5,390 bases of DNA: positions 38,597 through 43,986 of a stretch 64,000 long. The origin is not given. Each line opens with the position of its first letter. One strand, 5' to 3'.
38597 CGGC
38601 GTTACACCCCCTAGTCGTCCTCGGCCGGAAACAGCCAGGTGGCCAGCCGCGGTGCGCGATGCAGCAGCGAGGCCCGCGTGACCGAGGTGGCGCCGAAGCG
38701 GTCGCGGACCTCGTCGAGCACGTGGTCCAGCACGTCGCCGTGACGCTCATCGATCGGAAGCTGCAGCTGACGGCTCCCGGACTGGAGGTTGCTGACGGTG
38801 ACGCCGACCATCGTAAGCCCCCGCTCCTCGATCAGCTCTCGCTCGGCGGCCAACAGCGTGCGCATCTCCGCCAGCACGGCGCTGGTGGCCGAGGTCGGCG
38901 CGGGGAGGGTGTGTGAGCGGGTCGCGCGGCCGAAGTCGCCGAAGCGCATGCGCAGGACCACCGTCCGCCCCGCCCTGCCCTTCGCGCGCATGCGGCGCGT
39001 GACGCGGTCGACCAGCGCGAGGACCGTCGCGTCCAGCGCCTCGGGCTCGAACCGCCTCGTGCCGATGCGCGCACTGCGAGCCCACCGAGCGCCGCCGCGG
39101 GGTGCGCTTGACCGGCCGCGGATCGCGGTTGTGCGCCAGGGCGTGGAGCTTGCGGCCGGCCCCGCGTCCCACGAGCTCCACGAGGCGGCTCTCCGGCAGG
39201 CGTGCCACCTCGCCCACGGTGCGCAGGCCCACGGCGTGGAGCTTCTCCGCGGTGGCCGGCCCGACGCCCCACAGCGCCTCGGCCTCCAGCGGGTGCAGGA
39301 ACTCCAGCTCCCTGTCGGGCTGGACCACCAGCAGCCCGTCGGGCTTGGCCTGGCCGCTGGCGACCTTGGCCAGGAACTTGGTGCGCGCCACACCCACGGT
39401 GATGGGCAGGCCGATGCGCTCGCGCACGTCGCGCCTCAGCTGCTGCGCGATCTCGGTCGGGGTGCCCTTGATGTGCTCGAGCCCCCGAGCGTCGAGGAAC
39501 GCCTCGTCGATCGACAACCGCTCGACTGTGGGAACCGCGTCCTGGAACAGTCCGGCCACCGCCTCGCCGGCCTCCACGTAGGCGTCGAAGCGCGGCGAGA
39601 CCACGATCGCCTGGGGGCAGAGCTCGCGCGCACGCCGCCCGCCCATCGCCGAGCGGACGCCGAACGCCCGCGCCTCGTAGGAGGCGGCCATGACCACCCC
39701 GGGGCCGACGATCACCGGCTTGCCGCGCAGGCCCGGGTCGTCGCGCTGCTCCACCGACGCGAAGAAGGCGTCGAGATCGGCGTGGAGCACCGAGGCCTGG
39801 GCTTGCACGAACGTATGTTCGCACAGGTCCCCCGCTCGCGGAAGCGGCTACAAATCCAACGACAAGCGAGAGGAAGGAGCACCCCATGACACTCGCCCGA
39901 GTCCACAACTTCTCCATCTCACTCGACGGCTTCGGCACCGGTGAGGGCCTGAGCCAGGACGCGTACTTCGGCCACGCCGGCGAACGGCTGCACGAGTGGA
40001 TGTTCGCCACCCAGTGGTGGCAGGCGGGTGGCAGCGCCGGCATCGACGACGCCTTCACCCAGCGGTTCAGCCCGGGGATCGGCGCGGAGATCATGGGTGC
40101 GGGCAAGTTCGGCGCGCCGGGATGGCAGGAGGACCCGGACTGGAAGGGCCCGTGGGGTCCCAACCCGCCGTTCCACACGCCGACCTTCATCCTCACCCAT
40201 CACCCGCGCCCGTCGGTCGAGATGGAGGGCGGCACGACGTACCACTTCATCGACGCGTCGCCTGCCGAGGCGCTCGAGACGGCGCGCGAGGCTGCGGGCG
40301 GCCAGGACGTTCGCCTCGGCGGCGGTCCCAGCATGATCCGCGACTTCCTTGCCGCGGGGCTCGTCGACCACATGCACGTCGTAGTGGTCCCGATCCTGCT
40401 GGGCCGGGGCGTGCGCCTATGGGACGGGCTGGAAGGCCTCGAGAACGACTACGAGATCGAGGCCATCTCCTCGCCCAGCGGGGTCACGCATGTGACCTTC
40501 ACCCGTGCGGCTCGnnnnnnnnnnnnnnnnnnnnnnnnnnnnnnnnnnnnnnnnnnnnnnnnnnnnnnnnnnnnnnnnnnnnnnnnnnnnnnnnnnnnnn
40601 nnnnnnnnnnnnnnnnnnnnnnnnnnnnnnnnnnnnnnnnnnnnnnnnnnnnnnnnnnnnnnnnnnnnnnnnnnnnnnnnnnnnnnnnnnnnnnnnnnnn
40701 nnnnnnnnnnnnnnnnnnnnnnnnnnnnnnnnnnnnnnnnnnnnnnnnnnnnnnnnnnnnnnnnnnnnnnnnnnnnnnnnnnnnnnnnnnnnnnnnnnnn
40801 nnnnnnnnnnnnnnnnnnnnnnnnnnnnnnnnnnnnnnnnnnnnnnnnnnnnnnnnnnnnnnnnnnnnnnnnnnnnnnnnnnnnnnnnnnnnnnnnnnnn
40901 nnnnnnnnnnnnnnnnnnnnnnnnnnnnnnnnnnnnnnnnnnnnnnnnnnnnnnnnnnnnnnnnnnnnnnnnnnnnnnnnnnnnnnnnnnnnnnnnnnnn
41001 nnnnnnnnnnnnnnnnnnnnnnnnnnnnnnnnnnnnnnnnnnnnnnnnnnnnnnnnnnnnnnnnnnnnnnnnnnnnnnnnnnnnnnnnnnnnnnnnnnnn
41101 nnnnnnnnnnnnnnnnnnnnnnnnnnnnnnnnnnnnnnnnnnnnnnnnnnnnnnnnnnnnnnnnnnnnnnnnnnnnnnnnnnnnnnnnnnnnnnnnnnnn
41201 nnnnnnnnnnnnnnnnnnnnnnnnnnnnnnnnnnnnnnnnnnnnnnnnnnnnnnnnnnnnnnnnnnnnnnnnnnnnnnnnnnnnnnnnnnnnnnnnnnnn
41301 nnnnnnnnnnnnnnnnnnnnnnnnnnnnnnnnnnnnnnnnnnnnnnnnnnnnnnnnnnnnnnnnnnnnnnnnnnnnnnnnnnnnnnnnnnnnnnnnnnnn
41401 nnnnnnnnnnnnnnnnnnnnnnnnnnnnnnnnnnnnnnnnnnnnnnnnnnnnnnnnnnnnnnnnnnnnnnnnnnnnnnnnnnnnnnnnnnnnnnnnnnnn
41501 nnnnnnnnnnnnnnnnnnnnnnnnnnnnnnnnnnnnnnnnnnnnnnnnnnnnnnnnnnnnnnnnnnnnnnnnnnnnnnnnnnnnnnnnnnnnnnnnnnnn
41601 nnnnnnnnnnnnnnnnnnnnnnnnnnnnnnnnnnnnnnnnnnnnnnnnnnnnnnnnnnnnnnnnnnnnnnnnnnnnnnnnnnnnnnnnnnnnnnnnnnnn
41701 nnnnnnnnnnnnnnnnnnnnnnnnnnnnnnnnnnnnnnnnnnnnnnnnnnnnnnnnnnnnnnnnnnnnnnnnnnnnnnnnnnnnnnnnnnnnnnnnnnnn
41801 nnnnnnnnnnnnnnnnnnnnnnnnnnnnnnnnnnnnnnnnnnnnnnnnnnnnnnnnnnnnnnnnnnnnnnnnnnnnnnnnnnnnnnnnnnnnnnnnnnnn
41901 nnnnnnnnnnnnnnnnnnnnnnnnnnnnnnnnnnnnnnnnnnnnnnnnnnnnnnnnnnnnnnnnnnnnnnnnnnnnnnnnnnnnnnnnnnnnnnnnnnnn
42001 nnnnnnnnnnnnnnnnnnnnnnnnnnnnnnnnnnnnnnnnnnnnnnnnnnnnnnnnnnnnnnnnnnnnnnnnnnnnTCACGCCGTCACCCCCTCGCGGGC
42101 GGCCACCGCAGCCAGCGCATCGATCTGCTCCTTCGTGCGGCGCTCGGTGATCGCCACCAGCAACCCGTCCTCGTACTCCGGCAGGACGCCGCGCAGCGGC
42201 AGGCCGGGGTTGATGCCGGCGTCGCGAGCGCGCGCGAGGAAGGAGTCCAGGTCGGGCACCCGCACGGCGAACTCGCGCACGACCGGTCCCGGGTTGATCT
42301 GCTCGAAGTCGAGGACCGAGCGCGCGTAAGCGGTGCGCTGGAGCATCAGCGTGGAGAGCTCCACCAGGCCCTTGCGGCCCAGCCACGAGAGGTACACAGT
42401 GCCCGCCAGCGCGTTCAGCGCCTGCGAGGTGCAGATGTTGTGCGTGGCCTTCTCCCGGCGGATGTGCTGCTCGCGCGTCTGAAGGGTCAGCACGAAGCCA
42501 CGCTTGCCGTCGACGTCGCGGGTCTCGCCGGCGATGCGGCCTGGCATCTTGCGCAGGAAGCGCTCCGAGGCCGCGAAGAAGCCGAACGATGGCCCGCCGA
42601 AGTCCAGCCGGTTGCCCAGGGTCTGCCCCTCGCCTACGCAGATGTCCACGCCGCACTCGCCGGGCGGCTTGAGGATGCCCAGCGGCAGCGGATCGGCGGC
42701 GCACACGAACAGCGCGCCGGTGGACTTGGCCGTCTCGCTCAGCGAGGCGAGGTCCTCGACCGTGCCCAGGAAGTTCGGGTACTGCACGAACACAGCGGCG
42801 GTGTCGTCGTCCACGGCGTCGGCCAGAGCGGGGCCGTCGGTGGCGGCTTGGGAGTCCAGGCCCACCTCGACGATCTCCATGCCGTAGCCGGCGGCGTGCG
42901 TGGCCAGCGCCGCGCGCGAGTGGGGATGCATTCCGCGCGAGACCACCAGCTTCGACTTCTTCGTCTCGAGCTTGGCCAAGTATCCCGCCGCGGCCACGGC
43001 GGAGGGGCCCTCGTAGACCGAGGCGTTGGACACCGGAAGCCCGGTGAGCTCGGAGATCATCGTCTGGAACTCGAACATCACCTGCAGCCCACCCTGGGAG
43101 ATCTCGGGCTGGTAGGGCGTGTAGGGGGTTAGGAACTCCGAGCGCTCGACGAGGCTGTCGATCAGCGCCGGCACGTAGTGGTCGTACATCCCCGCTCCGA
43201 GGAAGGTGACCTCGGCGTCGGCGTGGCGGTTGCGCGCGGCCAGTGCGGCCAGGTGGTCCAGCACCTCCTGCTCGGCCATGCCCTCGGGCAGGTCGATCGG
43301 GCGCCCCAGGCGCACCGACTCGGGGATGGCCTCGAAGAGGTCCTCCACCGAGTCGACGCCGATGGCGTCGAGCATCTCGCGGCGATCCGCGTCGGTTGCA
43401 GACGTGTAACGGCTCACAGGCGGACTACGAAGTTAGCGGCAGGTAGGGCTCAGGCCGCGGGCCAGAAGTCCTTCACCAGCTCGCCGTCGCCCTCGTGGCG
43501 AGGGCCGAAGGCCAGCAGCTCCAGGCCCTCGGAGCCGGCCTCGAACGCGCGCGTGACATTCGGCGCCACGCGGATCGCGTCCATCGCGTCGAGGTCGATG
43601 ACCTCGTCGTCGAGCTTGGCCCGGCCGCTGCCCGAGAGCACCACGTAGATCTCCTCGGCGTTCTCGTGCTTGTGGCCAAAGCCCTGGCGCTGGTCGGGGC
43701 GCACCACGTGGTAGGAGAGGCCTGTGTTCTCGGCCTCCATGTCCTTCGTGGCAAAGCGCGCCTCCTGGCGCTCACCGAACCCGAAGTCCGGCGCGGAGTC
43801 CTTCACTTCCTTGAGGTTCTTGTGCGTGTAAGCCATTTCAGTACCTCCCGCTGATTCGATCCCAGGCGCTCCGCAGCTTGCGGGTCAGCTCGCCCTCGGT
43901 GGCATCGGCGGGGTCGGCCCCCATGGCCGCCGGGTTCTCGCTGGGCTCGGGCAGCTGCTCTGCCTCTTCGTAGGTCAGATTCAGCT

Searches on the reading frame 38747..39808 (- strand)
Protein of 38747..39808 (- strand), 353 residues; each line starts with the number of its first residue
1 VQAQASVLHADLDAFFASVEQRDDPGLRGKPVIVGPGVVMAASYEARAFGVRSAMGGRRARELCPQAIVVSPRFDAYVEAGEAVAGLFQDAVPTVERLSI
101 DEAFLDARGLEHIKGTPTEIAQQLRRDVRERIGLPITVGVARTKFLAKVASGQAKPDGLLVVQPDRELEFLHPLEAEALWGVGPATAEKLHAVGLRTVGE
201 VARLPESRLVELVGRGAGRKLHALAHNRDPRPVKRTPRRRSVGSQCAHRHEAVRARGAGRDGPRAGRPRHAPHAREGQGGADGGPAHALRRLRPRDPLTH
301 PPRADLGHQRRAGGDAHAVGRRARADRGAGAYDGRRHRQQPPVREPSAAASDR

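Call 59: search_protein_families(library=pfam, max_evalue=0.0001, proteins=[window:38747-39808:-])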
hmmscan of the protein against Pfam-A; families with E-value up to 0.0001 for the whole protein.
window:38747-39808:- (353 aa): 2 families
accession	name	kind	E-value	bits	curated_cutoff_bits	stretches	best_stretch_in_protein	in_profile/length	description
PF00817.25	IMS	-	2.6e-47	160.9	23.2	1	11-151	2-147/148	impB/mucB/samB family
PF21999.2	IMS_HHH_1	-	3.3e-05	24.7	27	1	179-224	3-48/53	DNA polymerase-iota, thumb domain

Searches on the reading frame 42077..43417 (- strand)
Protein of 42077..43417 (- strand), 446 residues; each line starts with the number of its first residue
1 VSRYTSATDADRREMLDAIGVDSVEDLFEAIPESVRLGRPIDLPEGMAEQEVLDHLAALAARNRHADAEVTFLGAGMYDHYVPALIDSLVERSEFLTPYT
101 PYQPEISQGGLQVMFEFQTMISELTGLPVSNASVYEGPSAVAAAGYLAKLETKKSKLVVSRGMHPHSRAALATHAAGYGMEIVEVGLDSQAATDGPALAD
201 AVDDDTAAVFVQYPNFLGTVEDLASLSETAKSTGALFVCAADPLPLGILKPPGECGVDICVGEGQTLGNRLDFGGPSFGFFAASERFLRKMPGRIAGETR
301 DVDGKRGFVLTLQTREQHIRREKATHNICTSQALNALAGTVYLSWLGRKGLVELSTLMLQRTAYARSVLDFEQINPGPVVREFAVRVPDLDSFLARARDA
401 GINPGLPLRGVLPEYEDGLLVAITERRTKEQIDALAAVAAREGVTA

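Call 39: search_protein_families(library=pfam, proteins=[window:42077-43417:-], max_evalue=0.00001)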
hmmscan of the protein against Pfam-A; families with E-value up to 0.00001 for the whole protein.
window:42077-43417:- (446 aa): 1 family
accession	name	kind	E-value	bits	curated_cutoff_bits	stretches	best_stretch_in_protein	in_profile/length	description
PF02347.22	GDC-P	-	1.6e-125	419.8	26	1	3-437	2-427/429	Glycine cleavage system P-protein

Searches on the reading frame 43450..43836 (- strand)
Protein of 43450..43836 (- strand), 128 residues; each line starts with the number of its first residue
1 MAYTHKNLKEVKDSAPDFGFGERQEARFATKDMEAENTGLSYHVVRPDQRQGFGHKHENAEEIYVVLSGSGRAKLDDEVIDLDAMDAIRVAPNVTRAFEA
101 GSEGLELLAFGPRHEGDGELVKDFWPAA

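Call 39: search_protein_families(library=pfam, proteins=[window:43450-43836:-], max_evalue=0.00001)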
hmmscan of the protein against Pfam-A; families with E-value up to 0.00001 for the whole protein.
window:43450-43836:- (128 aa): 1 family
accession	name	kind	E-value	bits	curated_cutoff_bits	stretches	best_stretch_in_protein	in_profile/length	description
PF07883.17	Cupin_2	-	1.4e-07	31.5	27.2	1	47-107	7-66/70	Cupin domain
